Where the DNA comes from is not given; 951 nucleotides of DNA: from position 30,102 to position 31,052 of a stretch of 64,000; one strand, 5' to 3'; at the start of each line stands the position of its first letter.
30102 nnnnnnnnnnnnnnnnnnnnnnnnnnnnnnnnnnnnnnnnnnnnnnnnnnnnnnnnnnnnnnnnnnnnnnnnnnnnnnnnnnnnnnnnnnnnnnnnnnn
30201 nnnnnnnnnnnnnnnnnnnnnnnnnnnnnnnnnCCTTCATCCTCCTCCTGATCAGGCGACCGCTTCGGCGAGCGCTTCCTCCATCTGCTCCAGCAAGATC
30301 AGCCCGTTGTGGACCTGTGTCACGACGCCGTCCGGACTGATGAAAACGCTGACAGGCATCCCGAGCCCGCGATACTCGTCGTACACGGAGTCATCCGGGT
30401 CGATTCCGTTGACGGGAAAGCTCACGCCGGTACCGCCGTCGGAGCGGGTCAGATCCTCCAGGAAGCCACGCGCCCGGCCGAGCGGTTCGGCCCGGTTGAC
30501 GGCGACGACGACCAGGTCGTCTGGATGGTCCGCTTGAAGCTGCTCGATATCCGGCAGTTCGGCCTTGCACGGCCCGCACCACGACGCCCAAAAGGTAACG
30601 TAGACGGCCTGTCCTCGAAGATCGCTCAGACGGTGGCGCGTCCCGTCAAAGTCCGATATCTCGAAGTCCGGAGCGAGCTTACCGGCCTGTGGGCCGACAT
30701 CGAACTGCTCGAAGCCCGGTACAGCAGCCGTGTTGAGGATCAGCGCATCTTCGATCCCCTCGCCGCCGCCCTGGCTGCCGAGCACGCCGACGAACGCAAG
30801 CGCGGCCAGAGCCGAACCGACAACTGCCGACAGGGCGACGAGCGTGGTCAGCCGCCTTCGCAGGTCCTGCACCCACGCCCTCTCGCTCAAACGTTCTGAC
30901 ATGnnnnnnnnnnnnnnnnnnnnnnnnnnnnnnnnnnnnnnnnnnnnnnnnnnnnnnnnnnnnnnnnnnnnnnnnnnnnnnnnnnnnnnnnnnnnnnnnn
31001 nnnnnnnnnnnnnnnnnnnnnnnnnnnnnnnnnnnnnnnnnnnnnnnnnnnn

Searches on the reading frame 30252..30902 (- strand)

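Call 45: search_protein_families(library=pfam, proteins=[window:30252-30902:-], max_evalue=0.0001)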
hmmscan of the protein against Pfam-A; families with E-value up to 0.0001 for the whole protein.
window:30252-30902:- (216 aa): 4 families
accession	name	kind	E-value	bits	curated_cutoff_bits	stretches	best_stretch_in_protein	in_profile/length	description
PF08534.16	Redoxin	-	7.1e-17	62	26.6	1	72-200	1-134/148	Redoxin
PF00578.27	AhpC-TSA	-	7e-16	58.7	26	1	74-196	2-123/124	AhpC/TSA family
PF00085.26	Thioredoxin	-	4.4e-08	33.5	23.5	1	98-138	19-59/103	Thioredoxin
PF13905.12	Thioredoxin_8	-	8.7e-05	23.2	27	0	98-165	2-66/94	Thioredoxin-like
